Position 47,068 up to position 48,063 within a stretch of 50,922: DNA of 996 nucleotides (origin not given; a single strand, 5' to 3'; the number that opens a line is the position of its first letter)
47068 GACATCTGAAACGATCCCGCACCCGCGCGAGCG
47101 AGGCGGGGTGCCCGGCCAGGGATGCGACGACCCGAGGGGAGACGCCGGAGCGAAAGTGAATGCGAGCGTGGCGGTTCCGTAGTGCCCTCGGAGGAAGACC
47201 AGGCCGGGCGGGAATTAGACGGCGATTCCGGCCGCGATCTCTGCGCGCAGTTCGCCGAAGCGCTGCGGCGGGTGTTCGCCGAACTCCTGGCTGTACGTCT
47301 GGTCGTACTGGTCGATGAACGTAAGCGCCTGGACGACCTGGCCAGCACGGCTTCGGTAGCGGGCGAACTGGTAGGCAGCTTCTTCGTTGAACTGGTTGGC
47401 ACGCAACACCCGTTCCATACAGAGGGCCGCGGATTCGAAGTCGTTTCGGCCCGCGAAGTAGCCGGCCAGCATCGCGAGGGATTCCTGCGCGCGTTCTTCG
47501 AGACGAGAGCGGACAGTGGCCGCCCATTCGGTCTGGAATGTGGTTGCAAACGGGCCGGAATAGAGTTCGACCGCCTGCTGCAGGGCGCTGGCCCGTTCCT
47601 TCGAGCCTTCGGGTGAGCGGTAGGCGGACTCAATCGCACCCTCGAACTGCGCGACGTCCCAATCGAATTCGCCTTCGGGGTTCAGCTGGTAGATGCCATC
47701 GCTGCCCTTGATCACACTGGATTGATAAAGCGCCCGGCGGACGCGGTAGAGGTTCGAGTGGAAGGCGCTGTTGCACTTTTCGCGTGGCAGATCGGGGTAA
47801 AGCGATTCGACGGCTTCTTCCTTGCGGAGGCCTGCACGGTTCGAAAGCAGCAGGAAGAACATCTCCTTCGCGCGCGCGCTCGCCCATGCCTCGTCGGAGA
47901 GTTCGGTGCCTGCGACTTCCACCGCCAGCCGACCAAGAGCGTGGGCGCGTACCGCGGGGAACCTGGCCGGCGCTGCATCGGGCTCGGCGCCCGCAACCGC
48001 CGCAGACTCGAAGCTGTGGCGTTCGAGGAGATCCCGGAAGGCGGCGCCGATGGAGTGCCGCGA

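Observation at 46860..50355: Candidate peptide-linked regulatory cassette: STAND/TPR/SARP regulator followed by a 28-aa signal-peptide-like ORF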

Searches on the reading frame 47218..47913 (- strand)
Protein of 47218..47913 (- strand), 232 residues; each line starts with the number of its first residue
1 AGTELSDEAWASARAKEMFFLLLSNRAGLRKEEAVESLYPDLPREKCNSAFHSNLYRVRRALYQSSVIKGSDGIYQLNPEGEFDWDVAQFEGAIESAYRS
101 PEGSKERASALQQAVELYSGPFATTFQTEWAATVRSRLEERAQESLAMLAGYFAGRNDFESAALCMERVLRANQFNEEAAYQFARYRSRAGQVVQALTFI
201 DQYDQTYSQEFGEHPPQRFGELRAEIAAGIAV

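Call 66: search_solved_structures(query=window:47218-47913:-, max_evalue=1, show_alignments=2)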
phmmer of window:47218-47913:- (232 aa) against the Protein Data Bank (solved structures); distinct sequences matched with E-value up to 1: 9.
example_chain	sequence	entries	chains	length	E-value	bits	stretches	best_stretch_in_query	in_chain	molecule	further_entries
7awz_A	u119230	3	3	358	0.012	18.5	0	66-87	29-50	Scone-E | SconeE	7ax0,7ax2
8hvr_I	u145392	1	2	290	0.074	15.9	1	21-223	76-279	Regulatory protein AfsR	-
6y4l_A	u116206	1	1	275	0.25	14.2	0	143-191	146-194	ER membrane protein complex subunit 2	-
3hxj_A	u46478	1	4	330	0.41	13.5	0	66-86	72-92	Pyrrolo-quinoline quinone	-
6ww7_B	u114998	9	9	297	0.46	13.3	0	143-191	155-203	ER membrane protein complex subunit 2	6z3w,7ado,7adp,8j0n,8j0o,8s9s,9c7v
8eoi_B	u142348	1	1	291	0.5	13.2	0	143-191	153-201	ER membrane protein complex subunit 2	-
2iyo_A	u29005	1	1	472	0.63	12.9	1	55-118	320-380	6-PHOSPHOGLUCONATE DEHYDROGENASE, DECARBOXYLATING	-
2iyp_A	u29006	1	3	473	0.63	12.9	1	55-118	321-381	6-PHOSPHOGLUCONATE DEHYDROGENASE, DECARBOXYLATING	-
2iz0_A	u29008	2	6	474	0.63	12.9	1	55-118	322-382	6-PHOSPHOGLUCONATE DEHYDROGENASE, DECARBOXYLATING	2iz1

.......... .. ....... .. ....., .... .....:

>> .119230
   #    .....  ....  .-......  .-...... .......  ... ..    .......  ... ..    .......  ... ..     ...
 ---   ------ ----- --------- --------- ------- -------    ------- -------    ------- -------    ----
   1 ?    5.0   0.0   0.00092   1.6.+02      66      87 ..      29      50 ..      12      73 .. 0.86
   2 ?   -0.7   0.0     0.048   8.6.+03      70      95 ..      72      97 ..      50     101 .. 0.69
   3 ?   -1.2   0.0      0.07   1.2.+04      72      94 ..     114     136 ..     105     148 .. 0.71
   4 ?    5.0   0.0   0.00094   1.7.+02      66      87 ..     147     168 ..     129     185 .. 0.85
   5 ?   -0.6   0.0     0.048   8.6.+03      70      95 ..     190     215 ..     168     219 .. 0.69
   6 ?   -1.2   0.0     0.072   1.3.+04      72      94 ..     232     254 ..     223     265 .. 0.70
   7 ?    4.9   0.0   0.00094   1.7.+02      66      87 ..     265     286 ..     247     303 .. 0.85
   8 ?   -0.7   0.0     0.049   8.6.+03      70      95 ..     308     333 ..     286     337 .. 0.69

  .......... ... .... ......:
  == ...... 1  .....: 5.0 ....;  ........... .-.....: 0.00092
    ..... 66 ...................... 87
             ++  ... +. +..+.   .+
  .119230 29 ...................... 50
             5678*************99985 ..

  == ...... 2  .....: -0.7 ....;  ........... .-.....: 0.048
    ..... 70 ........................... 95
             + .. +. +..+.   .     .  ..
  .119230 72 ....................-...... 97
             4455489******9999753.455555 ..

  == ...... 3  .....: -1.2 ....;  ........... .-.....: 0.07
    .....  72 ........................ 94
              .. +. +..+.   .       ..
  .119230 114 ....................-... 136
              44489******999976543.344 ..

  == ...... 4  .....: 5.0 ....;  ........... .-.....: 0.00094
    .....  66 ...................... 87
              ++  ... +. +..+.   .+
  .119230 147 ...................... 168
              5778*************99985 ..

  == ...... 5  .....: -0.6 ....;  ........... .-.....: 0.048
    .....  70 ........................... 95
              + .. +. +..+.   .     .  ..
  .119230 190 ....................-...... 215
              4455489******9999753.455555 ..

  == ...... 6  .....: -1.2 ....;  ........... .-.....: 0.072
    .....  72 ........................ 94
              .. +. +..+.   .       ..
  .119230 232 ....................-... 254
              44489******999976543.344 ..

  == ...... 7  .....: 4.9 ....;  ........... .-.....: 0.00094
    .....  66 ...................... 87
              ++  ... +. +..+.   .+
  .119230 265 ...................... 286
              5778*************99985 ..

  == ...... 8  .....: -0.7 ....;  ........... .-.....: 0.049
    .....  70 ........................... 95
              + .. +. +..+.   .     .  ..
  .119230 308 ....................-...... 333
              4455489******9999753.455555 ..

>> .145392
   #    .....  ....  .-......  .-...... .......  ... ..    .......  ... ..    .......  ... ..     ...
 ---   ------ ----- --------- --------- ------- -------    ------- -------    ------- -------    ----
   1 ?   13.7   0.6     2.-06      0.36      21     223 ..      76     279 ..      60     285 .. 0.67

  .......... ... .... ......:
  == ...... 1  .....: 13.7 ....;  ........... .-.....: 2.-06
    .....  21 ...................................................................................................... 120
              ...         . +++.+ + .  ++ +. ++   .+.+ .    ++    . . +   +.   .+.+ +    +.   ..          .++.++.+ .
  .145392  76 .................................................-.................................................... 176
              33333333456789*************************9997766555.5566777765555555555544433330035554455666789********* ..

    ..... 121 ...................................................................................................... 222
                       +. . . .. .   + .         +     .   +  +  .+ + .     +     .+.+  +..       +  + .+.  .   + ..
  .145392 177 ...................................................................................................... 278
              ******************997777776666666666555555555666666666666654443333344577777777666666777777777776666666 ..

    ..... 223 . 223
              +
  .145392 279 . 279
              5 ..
